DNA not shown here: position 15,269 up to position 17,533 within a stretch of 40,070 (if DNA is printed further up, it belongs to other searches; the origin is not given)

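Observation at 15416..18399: mtnA translationally coupled to a fused class II aldolase-SDR: candidate fused 'DHAP shunt' module for 5-methylthio-/5-deoxy-pentose phosphates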

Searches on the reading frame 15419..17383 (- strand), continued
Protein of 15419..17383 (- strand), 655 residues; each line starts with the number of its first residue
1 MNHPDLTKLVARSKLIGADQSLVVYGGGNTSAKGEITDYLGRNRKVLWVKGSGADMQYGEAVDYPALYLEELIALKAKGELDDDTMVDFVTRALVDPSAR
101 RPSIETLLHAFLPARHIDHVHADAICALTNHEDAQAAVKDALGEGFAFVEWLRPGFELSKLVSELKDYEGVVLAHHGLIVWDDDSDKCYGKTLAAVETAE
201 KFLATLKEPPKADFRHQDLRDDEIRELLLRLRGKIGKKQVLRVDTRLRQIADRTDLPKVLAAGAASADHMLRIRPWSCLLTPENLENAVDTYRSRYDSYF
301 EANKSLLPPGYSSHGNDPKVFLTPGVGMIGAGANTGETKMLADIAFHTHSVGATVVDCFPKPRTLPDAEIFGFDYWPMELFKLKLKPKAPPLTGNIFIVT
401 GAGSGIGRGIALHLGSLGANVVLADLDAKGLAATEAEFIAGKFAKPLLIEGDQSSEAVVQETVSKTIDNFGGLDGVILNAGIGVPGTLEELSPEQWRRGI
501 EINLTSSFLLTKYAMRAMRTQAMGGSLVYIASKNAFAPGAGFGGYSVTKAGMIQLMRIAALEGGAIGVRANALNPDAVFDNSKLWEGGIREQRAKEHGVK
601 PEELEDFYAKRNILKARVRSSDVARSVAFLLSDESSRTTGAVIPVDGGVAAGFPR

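Call 20: find_related_loci(query=window:15419-17383:-, collection=genome_contigs, flank=10000)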
Query window:15419-17383:- (655 aa) in genome_contigs; peptide patterns used: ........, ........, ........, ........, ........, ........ (x = any residue, [..] = any of these).
139 stretches matched a pattern; 100 encode a relative of the query (tblastn E <= 1e-3); the best 80 are kept; 80 distinct loci.
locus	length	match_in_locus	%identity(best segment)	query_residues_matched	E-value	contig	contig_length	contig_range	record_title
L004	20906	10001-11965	85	1-655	0e+0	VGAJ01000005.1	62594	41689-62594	MAG: Actinomycetota bacterium isolate M_surface_10_m2_136 M_surface_10_m2_136_Ga0194123_10000657, whole genome shotgun s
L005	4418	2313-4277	85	1-655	0e+0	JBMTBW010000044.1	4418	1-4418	MAG: Candidatus Nanopelagicaceae bacterium isolate LKB_V4_S16_10percent_ser_maxbin.001 NODE_1042_length_4418_cov_28.3415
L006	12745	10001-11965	83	1-655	0e+0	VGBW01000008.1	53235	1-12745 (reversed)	MAG: Actinomycetota bacterium isolate K_DeepCast_65m_m2_221 K_DeepCast_65m_m2_221_Ga0194128_10000881, whole genome shotg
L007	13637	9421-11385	84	1-655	0e+0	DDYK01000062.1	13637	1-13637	MAG TPA_asm: Actinobacteria bacterium UBA2236 UBA2236_contig_7324, whole genome shotgun sequence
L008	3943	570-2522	81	5-655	0e+0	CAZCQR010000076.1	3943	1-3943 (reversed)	MAG TPA_asm: uncultured Clavibacter sp. isolate SRP219642_co4_233 genome assembly, contig: NODE_40384_length_3943_cov_24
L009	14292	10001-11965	80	1-655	0e+0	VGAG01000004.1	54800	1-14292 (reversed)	MAG: Actinomycetota bacterium isolate M_surface_9_m2_080 M_surface_9_m2_080_Ga0194116_10000713, whole genome shotgun seq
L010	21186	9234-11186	77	5-655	0e+0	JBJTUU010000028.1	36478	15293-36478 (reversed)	MAG: Actinomycetales bacterium isolate samp_4445_metadecoder_878 samp_4445_487019, whole genome shotgun sequence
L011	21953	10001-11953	78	5-655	0e+0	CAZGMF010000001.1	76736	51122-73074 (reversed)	MAG TPA_asm: uncultured Clavibacter sp. isolate SRP124364_co1_233 genome assembly, contig: NODE_135_length_76736_cov_12.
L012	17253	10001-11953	77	5-655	0e+0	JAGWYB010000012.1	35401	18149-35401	MAG: Actinomycetales bacterium isolate REEB480 contig-150_2013, whole genome shotgun sequence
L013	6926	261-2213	76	5-655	0e+0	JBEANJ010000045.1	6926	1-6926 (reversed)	MAG: Actinomycetota bacterium isolate lowercolorado_2019_sw_WHONDRS-S19S_0063_F_bin.23 scaffold_1751, whole genome shotg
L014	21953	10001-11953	76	5-655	0e+0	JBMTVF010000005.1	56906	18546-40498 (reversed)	MAG: Candidatus Nanopelagicaceae bacterium isolate LKB_V8_S20_100percent_par_LKB_V8_S20_metabat.71 NODE_167_length_56906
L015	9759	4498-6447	69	6-655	0e+0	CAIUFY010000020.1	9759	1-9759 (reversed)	MAG: uncultured actinobacterium isolate MJ110802A_bin-309 genome assembly, contig: bin-309:020/170, whole genome shotgun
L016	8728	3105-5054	69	6-655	0e+0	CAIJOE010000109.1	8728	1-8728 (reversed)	MAG: uncultured actinobacterium isolate Umea_bin-04066 genome assembly, contig: bin-04066:109/205, whole genome shotgun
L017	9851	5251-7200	69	6-655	0e+0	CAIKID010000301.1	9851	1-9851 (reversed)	MAG: uncultured actinobacterium isolate Umea1p3_bin-463 genome assembly, contig: bin-463:301/316, whole genome shotgun s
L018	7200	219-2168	68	6-655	0e+0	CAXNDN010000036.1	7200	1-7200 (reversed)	MAG: Candidatus Planktophila sp. isolate MsH-01oct19-153 genome assembly, contig: MsH-01oct19-C23797, whole genome shotg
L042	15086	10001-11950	67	6-655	0e+0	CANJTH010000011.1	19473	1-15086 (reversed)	MAG: Actinobacteria bacterium isolate RH-26jul17-263 genome assembly, contig: RH-26jul17-C7119, whole genome shotgun seq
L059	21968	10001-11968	62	6-655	0e+0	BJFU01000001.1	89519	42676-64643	Actinomycetes bacterium LBMAG_Actinobacteria_epi.bin4_acTH1 DNA, sequence001, whole genome shotgun sequence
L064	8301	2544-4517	61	1-655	0e+0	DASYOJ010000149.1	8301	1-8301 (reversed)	MAG TPA_asm: Candidatus Nanopelagicales bacterium isolate SMAG_U4426 k141_76832, whole genome shotgun sequence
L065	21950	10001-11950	69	6-655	0e+0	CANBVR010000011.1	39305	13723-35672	MAG: Actinobacteria bacterium isolate JR-MC-G-240519-45 genome assembly, contig: JR-MC-G-240519-C1526, whole genome shot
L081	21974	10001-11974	60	1-655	0e+0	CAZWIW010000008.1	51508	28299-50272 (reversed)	MAG TPA_asm: uncultured Rubrivirga sp. isolate binchicken_co13_190 genome assembly, contig: NODE_597_length_51508_cov_11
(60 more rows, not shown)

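Call 23: search_protein_families(library=ncbifam, proteins=[L001:13897-14994:+, L001:11981-12883:+, L001:12887-13897:+], max_evalue=0.000001)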
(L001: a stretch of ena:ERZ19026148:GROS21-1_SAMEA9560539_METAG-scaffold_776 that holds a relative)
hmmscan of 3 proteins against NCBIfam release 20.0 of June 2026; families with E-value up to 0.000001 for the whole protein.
L001:13897-14994:+ (366 aa): 6 families
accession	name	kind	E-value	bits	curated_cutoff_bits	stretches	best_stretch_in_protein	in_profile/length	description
NF007095.0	PRK09549.1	equivalog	4.2e-61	206.7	409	1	45-351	54-361/407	2,3-diketo-5-methylthiopentyl-1-phosphate enolase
TIGR03332.1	salvage_mtnW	equivalog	4.7e-48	163.8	513.6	1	60-347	74-362/407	2,3-diketo-5-methylthiopentyl-1-phosphate enolase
NF003252.0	PRK04208.1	subfamily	4.8e-33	114.4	438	1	49-347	78-399/468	ribulose-bisphosphate carboxylase large subunit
TIGR03326.1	rubisco_III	equivalog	2.4e-31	109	497.45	1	44-280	59-300/426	type III ribulose-bisphosphate carboxylase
NF042437.1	OxoIsoapPDcar_OiaX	equivalog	1.5e-21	76.7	700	1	58-200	73-219/412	3-oxo-isoapionate-4-phosphate decarboxylase OiaX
NF010002.0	PRK13475.1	equivalog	5.1e-10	38.6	489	1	91-209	121-240/459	ribulose-bisphosphate carboxylase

L001:11981-12883:+ (301 aa): 8 families
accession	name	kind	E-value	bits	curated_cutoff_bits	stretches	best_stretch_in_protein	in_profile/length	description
NF004559.0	PRK05899.2-5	equivalog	1.1e-44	152.8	488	1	84-274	66-259/627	transketolase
NF004556.0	PRK05899.2-2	equivalog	1.1e-30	106.5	575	1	85-264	65-246/639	transketolase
NF004558.0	PRK05899.2-4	equivalog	1.6e-20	73.1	788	1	90-248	57-223/651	transketolase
TIGR00232.1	tktlase_bact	equivalog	2.6e-19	69.1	682.25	1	89-249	53-225/654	transketolase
TIGR03182.1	PDH_E1_alph_y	equivalog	3.2e-11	42.7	393.85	1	142-248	108-213/315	pyruvate dehydrogenase (acetyl-transferring) E1 component subunit alpha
TIGR03181.1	PDH_E1_alph_x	equivalog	8e-10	38.1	411.35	1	147-247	125-224/341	pyruvate dehydrogenase (acetyl-transferring) E1 component subunit alpha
TIGR00759.1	aceE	equivalog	7e-07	27.6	859.9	0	93-231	134-284/885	pyruvate dehydrogenase (acetyl-transferring), homodimeric type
TIGR00204.1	dxs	equivalog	8.8e-07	27.8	465.95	0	141-206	108-172/616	1-deoxy-D-xylulose-5-phosphate synthase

L001:12887-13897:+ (337 aa): 9 families
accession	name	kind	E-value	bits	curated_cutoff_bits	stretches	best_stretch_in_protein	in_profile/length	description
NF004559.0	PRK05899.2-5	equivalog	5.4e-61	206.6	488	1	18-310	332-625/627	transketolase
TIGR00204.1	dxs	equivalog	9e-48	163.2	465.95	1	16-309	322-615/616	1-deoxy-D-xylulose-5-phosphate synthase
NF003933.0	PRK05444.2-2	equivalog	1.6e-35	122.7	395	1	18-307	307-603/606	1-deoxy-D-xylulose-5-phosphate synthase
NF008968.0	PRK12315.1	subfamily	3.7e-31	108.1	510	1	19-308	294-580/582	1-deoxy-D-xylulose-5-phosphate synthase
NF004556.0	PRK05899.2-2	equivalog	4.8e-29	101.1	575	1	19-308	343-637/639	transketolase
TIGR00232.1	tktlase_bact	equivalog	9.7e-11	40.7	682.25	1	6-224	350-577/654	transketolase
NF006667.0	PRK09212.1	subfamily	1.1e-10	40.9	321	1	162-267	176-280/327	pyruvate dehydrogenase complex E1 component subunit beta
NF004558.0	PRK05899.2-4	equivalog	1.4e-09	36.9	788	1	23-306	362-647/651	transketolase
NF008854.0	PRK11892.1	equivalog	9.3e-09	34.4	454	1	128-266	277-418/464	pyruvate dehydrogenase complex E1 component subunit beta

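Call 28: search_solved_structures(query=window:15419-17383:-, max_evalue=0.01, show_alignments=0)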
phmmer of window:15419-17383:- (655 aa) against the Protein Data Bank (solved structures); distinct sequences matched with E-value up to 0.01: 669 (the best 60 are shown).
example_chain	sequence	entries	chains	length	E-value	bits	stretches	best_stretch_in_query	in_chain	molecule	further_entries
3m4r_A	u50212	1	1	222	2.2e-35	125.1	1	5-204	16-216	Uncharacterized protein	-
1iy8_A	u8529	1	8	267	3.8e-31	111.1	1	392-652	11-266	LEVODIONE REDUCTASE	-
6zzo_A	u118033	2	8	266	1.6e-30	109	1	391-643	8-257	Putative beta-hydroxybutyrate dehydrogenase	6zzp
3tox_A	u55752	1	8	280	2e-29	105.4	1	392-650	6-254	Short chain dehydrogenase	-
4ni5_A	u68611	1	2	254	4.3e-28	101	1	395-651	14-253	Oxidoreductase, short-chain dehydrogenase/reductase family protein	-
2et6_A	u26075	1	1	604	4.4e-28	101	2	392-577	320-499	(3R)-hydroxyacyl-CoA dehydrogenase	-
4trr_A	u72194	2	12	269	2.9e-27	98.3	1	392-645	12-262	Putative D-beta-hydroxybutyrate dehydrogenase | 3-hydroxybutyrate dehydrogenase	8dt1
5jc8_A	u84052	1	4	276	4.7e-27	97.6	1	391-651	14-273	Putative short-chain dehydrogenase/reductase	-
2d1y_A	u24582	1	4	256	6.2e-27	97.2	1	394-653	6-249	hypothetical protein TT0321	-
7pcs_B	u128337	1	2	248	8.5e-27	96.7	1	395-649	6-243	BbsD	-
2hq1_A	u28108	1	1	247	1.8e-26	95.6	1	392-649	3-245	Glucose/ribitol dehydrogenase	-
5itv_A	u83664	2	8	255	2.8e-26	95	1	392-651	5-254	Dihydroanticapsin 7-dehydrogenase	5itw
5unl_A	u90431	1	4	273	1.4e-25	92.7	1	391-649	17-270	3-ketoacyl-ACP reductase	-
8pa1_A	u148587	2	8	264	1.6e-25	92.5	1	394-653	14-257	Oxidoreductase, short-chain dehydrogenase/reductase family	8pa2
3gvc_A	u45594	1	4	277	1.6e-25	92.5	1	389-651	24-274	Probable short-chain type dehydrogenase/reductase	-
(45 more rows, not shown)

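Call 30: search_dna_similar(query=window:15419-17383:-, collection=plasmids, mode=protein, max_rows=30, rows=spread, max_evalue=1e-40)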
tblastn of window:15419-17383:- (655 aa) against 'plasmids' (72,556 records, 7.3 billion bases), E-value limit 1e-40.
Records with a match: 259; places in all: 268; records where one place covers at least 80% of the query: 250.
Best place of each record, by identity: <60% 259.
By first word of the organism name: Rhizobium 168; Sphingobium 12; Shinella 9; Aminobacter 9; Ensifer 8; Paracoccus 7; Sinorhizobium 6; Deinococcus 5; Phyllobacterium 5; Novosphingobium 4; and 23 more.
By predicted mobility (MOB-suite, as given by PLSDB): non-mobilizable 181; mobilizable 40; conjugative 38.
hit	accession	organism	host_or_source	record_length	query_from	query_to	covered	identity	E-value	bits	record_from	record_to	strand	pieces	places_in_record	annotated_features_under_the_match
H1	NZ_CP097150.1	Deinococcus sp. QL22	-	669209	6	655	99%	35.0%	1e-97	336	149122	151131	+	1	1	bifunctional aldolase/short-chain dehydrogenase | rhamnulokinase family protein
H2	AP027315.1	Sphingobium sp. TomMM15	-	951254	9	655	99%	34.5%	2e-81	288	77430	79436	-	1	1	short chain dehydrogenase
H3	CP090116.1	Rhizobium leguminosarum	Trifolium ambiguum,Cell culture,Plant ...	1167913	5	655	99%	32.6%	1e-82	292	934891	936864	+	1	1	bifunctional aldolase/short-chain dehydrogenase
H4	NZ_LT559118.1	Nonomuraea gerenzanensis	-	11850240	6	655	99%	32.3%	8e-82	290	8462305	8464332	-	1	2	none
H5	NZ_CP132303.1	Shinella sumterensis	Homo sapiens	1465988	83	655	87%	35.4%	8e-84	295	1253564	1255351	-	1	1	none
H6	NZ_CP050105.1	Rhizobium leguminosarum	Trifolium repens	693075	67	655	90%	34.2%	4e-87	305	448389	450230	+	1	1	bifunctional rhamnulose-1-phosphate aldolase/short-chain dehydrogenase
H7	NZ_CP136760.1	Palleronia sp. LCG004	cell culture,Intertidal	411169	67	655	90%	34.1%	7e-84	296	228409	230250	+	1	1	bifunctional rhamnulose-1-phosphate aldolase/short-chain dehydrogenase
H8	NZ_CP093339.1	Shinella sp. H4-D48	whole organism,grassland soil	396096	83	655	87%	34.9%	3e-85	300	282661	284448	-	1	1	bifunctional rhamnulose-1-phosphate aldolase/short-chain dehydrogenase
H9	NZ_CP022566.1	Rhizobium leguminosarum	Root nodule,Pisum sativum root-nodule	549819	67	655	90%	33.9%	1e-86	303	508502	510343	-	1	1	bifunctional rhamnulose-1-phosphate aldolase/short-chain dehydrogenase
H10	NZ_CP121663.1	Rhizobium sp. CB3090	Gliricidia sp.,cell culture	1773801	67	655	90%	33.8%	1e-86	303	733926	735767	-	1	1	record has no annotation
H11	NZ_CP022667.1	Rhizobium leguminosarum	single cell,root nodules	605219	67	655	90%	33.7%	2e-83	295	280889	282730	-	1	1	bifunctional rhamnulose-1-phosphate aldolase/short-chain dehydrogenase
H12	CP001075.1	Rhizobium etli CIAT 652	-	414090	67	655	90%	33.7%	6e-87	305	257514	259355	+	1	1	putative oxidoreductase protein, short-chain ...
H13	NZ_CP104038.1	Rhizobium sp. SRDI969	Pisum sativum,Cell culture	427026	67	655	90%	33.7%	3e-86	302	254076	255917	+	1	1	bifunctional rhamnulose-1-phosphate aldolase/short-chain dehydrogenase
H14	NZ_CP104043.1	Rhizobium sp. WSM4643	Pisum sativum,Cell culture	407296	67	655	90%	33.7%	2e-86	303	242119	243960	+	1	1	bifunctional rhamnulose-1-phosphate aldolase/short-chain dehydrogenase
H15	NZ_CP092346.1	Rhizobium gallicum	Phaseolus vulgaris,Cell culture,nodule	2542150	78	655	88%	34.1%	2e-83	295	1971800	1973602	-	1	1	none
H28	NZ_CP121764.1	Prescottella equi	soil,soil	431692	83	655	87%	31.3%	4e-67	246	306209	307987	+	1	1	bifunctional aldolase/short-chain dehydrogenase | rhamnulokinase family protein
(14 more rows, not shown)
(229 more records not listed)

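Call 31: get_annotated_region(hit=H1, flank=6000)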
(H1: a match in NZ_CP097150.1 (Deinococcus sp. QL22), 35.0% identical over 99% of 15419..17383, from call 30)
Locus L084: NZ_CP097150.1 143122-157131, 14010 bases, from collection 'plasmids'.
description: Deinococcus sp. QL22 plasmid unnamed5, complete sequence
organism: Deinococcus sp. QL22 (NCBI taxid 2939437)
taxonomy: Bacteria; Deinococcota; Deinococci; Deinococcales; Deinococcaceae; Deinococcus; Deinococcus sp. QL22
host: -; source: -; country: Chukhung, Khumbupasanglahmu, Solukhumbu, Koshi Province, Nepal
typing (MOB-suite, as given by PLSDB): non-mobilizable
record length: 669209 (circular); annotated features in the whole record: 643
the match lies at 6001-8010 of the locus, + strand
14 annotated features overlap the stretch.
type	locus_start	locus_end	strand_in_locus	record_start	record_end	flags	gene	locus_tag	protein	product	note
CDS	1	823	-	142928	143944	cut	-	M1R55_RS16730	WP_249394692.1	ABC transporter permease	-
CDS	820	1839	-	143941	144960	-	-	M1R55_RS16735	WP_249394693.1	ABC transporter permease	GO:0008643 - carbohydrate transport [Evidence IEA]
CDS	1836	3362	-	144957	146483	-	-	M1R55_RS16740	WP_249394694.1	sugar ABC transporter ATP-binding protein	-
CDS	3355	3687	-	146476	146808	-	-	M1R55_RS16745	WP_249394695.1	L-rhamnose mutarotase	-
CDS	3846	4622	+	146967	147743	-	-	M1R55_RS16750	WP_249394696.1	DeoR/GlpR family DNA-binding transcription regulator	-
CDS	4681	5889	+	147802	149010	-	rhaI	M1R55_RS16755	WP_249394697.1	L-rhamnose isomerase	GO:0019299 - rhamnose metabolic process [Evidence IEA]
CDS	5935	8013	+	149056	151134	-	-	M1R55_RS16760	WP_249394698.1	bifunctional aldolase/short-chain dehydrogenase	-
CDS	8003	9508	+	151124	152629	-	-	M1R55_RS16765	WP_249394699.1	rhamnulokinase family protein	-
CDS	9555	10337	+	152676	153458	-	-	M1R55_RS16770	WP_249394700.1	(Fe-S)-binding protein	-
CDS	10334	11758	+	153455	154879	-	-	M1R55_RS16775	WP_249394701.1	lactate utilization protein B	GO:0019516 - lactate oxidation [Evidence IEA]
CDS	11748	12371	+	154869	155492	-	-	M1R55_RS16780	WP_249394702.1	LUD domain-containing protein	-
CDS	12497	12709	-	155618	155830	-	-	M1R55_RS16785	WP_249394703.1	hypothetical protein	-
CDS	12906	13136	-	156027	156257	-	-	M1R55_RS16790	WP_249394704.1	hypothetical protein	-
CDS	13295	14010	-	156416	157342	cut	-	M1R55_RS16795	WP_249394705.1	transporter substrate-binding domain-containing protein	-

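Call 32: get_annotated_region(hit=H6, flank=6000)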
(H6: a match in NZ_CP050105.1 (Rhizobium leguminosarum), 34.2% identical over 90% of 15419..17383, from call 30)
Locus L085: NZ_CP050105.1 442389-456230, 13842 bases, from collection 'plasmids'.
description: Rhizobium leguminosarum bv. trifolii strain 4B plasmid pRL4b6, complete sequence
organism: Rhizobium leguminosarum (NCBI taxid 386)
taxonomy: Bacteria; Pseudomonadota; Alphaproteobacteria; Hyphomicrobiales; Rhizobiaceae; Rhizobium; Rhizobium leguminosarum
host: -; source: Trifolium repens; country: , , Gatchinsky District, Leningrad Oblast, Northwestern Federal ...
typing (MOB-suite, as given by PLSDB): mobilizable; relaxase MOBQ
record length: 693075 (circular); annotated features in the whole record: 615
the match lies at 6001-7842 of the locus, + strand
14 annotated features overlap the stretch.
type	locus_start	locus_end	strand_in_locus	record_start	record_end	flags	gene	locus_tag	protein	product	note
CDS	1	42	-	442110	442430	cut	rhaM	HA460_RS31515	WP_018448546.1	L-rhamnose mutarotase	GO:0019301 - rhamnose catabolic process [Evidence IEA]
CDS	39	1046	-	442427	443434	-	-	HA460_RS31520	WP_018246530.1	ABC transporter permease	GO:0008643 - carbohydrate transport [Evidence IEA]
CDS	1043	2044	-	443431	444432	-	-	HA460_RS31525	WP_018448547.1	ABC transporter permease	GO:0008643 - carbohydrate transport [Evidence IEA]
CDS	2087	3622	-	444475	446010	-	-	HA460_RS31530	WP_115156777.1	sugar ABC transporter ATP-binding protein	-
CDS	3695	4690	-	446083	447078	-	rhaS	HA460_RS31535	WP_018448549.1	rhamnose ABC transporter substrate-binding protein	GO:0015762 - rhamnose transmembrane transport [Evidence IEA]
CDS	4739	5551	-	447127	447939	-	-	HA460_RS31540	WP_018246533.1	DeoR/GlpR family DNA-binding transcription regulator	-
CDS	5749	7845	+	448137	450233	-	-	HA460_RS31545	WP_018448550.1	bifunctional rhamnulose-1-phosphate aldolase/short-chain dehydrogenase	-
CDS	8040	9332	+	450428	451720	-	rhaI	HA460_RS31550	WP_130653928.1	L-rhamnose catabolism isomerase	GO:0019301 - rhamnose catabolic process [Evidence IEA]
CDS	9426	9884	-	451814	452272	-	-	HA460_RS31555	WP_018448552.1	carboxymuconolactone decarboxylase family protein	-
CDS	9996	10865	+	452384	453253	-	-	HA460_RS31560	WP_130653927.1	sigma-70 family RNA polymerase sigma factor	GO:0006352 - DNA-templated transcription initiation [Evidence IEA]; GO:0006355 - regulation of DNA-templated ...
CDS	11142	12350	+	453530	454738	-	-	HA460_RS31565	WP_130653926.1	amidohydrolase/deacetylase family metallohydrolase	-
CDS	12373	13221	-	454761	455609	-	-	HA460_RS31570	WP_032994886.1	IclR family transcriptional regulator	GO:0006355 - regulation of DNA-templated transcription [Evidence IEA]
CDS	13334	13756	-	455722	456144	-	-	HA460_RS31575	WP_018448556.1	type II toxin-antitoxin system VapC family toxin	-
CDS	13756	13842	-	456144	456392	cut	-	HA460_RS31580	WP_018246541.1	type II toxin-antitoxin system prevent-host-death family antitoxin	GO:0008219 - cell death [Evidence IEA]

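Call 33: get_annotated_region(hit=H28, flank=6000)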
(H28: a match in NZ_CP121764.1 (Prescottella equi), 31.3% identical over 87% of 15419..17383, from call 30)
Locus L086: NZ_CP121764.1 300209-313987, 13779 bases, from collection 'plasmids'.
description: Prescottella equi strain WH99 plasmid p1-WH99, complete sequence
organism: Prescottella equi (NCBI taxid 43767)
taxonomy: Bacteria; Actinomycetota; Actinomycetes; Mycobacteriales; Nocardiaceae; Prescottella; Prescottella equi
host: -; source: soil,soil; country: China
typing (MOB-suite, as given by PLSDB): non-mobilizable
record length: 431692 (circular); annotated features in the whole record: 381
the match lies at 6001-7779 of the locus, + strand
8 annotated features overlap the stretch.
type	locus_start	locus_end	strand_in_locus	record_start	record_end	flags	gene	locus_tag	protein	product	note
CDS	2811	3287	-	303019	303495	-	-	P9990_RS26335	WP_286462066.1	TetR-like C-terminal domain-containing protein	-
CDS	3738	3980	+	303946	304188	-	-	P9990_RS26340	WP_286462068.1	hypothetical protein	-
CDS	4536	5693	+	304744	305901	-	rhaI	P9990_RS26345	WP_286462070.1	L-rhamnose isomerase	GO:0019299 - rhamnose metabolic process [Evidence IEA]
CDS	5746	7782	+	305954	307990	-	-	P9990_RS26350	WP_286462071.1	bifunctional aldolase/short-chain dehydrogenase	-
CDS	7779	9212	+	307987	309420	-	-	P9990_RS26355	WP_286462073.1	rhamnulokinase family protein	-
CDS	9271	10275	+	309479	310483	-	-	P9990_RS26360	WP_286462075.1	LacI family DNA-binding transcriptional regulator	GO:0006351 - DNA-templated transcription [Evidence IEA]; GO:0045892 - negative regulation of DNA-templated ...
CDS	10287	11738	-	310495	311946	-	-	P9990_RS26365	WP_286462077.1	carboxylesterase family protein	-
CDS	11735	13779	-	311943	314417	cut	-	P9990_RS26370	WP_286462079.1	alpha-L-rhamnosidase C-terminal domain-containing protein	-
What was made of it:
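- On RhaEW (bifunctional rhamnulose-1-P aldolase / lactaldehyde dehydrogenase): Reference loci L084-L086 do show this context (calls 31-33).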
